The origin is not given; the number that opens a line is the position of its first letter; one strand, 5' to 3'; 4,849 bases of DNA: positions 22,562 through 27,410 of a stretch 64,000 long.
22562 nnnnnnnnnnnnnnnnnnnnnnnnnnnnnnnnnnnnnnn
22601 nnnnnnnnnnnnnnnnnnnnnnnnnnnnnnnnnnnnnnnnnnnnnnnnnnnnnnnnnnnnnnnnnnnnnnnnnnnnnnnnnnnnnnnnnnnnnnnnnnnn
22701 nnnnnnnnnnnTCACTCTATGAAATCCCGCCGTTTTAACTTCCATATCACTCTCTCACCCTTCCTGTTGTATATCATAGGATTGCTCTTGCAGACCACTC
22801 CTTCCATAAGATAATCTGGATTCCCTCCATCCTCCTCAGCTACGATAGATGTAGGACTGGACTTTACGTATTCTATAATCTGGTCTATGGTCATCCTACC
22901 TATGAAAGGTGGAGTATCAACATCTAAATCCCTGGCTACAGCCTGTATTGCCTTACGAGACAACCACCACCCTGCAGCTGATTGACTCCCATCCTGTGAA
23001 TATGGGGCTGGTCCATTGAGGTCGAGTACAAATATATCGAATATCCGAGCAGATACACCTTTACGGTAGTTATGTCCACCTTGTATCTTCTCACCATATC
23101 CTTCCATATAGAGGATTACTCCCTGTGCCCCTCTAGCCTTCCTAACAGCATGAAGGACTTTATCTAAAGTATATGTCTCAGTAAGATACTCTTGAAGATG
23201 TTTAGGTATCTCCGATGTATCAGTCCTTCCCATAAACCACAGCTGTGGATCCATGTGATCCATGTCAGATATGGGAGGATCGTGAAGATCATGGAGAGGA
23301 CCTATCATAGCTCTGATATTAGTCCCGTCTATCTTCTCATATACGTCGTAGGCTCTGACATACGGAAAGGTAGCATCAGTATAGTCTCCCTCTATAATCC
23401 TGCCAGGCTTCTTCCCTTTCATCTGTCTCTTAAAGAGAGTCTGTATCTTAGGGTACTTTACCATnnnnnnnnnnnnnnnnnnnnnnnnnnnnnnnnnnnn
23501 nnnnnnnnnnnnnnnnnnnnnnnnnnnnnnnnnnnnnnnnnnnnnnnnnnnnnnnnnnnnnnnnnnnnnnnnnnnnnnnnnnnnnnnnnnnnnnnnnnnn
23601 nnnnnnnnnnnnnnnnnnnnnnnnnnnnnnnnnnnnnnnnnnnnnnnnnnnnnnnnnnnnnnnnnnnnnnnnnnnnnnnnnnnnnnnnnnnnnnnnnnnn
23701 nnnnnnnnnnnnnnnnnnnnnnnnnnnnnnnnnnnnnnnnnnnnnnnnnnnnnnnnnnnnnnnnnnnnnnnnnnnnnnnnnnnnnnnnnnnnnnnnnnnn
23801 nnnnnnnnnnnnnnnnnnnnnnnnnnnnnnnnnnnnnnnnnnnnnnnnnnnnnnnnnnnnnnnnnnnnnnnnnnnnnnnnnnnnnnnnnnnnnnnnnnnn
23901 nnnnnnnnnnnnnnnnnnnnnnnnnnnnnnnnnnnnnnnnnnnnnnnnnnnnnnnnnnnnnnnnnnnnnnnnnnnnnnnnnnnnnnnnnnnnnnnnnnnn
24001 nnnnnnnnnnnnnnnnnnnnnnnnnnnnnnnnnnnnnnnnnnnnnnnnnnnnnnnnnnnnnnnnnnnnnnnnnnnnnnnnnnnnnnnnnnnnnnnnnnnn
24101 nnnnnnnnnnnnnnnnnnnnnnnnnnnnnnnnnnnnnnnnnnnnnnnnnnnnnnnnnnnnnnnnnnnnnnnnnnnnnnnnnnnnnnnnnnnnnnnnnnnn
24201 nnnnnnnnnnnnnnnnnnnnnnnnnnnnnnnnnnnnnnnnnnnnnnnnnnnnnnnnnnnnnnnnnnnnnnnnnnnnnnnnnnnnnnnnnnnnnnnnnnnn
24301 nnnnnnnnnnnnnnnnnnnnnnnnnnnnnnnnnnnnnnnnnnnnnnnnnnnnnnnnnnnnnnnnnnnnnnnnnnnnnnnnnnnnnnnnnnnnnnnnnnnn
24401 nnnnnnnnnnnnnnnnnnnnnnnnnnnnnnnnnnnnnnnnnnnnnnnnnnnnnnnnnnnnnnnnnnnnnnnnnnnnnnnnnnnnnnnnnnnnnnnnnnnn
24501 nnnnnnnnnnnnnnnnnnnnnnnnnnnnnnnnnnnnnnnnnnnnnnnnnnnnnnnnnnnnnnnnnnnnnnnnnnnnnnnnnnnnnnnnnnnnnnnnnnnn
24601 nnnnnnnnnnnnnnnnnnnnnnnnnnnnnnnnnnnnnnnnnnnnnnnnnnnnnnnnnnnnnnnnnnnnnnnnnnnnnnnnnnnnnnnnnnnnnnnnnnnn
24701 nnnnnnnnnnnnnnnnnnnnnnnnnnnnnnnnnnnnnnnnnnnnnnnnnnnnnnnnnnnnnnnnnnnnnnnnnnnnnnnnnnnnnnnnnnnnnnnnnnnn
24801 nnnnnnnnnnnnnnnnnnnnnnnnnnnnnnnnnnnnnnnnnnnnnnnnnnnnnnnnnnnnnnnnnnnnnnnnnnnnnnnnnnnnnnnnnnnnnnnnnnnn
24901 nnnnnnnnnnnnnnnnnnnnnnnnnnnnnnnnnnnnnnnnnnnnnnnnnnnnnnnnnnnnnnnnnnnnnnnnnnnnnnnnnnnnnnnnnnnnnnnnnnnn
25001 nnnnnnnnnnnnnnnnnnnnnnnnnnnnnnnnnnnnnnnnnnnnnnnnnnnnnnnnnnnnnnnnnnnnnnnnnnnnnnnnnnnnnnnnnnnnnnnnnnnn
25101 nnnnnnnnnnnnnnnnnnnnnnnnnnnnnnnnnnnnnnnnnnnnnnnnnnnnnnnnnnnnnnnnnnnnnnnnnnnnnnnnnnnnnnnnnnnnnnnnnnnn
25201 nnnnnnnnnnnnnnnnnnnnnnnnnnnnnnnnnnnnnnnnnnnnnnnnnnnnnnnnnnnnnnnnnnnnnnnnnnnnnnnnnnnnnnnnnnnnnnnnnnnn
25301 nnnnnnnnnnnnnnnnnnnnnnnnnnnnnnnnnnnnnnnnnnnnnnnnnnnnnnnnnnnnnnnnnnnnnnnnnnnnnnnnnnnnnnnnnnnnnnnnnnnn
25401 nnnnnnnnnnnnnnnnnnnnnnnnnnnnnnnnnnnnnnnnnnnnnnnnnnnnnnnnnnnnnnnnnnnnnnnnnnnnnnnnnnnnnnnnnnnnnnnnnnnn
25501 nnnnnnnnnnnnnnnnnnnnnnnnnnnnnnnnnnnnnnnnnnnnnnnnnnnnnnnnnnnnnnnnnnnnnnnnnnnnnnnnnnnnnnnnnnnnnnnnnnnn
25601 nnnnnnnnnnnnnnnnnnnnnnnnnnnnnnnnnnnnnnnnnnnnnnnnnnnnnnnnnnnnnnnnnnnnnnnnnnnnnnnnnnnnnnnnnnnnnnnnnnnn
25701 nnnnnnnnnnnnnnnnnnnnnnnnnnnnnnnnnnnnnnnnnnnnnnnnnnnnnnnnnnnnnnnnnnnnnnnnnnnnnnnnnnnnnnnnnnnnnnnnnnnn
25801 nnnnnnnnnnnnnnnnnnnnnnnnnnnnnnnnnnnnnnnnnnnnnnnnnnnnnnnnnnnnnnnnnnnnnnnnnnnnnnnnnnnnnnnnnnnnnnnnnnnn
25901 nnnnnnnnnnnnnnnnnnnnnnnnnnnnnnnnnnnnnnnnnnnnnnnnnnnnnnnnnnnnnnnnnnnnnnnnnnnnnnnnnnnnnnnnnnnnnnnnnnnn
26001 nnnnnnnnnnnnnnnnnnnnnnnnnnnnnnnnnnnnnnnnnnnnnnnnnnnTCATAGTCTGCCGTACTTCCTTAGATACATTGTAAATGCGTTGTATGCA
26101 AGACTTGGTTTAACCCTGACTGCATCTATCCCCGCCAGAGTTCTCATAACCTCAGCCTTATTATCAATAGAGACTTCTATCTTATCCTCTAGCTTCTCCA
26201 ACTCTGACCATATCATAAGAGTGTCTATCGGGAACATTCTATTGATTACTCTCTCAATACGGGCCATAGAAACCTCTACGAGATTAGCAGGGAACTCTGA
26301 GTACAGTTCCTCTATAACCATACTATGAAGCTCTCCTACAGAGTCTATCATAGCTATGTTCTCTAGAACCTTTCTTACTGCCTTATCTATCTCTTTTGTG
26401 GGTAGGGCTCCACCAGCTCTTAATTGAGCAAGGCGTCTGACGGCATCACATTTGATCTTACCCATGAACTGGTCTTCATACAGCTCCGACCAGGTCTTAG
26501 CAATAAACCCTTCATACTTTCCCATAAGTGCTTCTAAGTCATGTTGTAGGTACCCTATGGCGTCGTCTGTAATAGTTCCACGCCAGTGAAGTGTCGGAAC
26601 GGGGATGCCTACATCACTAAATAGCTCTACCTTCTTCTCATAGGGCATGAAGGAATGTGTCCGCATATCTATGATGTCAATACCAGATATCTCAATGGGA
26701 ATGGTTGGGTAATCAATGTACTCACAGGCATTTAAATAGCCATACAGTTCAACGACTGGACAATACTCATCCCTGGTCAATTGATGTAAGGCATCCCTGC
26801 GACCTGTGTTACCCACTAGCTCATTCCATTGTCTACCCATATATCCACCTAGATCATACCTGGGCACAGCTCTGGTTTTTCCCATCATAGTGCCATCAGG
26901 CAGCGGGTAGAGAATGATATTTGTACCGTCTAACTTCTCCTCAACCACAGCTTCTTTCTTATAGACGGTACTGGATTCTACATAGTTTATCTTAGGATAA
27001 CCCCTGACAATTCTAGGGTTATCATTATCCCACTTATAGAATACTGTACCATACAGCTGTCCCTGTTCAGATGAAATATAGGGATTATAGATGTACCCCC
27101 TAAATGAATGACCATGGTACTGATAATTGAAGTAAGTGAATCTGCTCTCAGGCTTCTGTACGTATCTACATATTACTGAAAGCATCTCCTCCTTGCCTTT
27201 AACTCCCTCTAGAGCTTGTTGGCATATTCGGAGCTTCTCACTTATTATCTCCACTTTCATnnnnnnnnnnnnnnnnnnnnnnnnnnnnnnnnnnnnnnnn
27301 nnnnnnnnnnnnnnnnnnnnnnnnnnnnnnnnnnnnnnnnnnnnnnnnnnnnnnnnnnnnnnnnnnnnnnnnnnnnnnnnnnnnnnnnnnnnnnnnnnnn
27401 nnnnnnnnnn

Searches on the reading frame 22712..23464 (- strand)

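Call 25: search_protein_families(library=phrogs, proteins=[window:22712-23464:-], max_evalue=0.001)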
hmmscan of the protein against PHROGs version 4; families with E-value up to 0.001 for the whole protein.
window:22712-23464:- (250 aa): 1 family
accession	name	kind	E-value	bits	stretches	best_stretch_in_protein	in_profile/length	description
phrog_548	-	DNA, RNA and nucleotide metabolism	1.3e-12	48.6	1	1-250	3-235/341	RNA ligase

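Call 36: search_protein_families(library=ncbifam, proteins=[window:22712-23464:-], max_evalue=0.001)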
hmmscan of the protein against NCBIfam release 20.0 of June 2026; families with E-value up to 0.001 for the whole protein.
window:22712-23464:- (250 aa): 0 families

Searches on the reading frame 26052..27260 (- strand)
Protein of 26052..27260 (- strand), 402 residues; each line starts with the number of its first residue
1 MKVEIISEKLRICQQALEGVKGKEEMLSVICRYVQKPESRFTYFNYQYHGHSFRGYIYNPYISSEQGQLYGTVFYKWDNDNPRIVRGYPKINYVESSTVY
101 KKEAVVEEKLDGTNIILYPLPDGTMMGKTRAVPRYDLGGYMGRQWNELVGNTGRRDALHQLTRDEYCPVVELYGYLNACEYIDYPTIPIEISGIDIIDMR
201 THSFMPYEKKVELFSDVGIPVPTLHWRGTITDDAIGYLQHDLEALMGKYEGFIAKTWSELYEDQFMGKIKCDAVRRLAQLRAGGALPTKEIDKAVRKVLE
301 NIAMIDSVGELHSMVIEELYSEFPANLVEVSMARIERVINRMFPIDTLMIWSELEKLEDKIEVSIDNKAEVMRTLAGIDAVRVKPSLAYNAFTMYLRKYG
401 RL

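Call 11: search_protein_families(library=pfam, proteins=[window:26052-27260:-], max_evalue=0.001)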
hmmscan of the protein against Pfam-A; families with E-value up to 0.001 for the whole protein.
window:26052-27260:- (402 aa): 1 family
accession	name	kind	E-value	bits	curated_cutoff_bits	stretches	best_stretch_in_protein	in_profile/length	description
PF09414.15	RNA_ligase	-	4.4e-06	27.4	27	1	103-260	2-161/171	RNA ligase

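Call 36: search_protein_families(library=ncbifam, proteins=[window:26052-27260:-], max_evalue=0.001)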
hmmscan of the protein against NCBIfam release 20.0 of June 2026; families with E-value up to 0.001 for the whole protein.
window:26052-27260:- (402 aa): 1 family
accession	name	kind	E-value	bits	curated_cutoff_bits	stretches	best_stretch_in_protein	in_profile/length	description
TIGR01209.1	TIGR01209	hypoth_equivalog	9.7e-07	27.9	136.9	1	70-255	43-224/375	RNA ligase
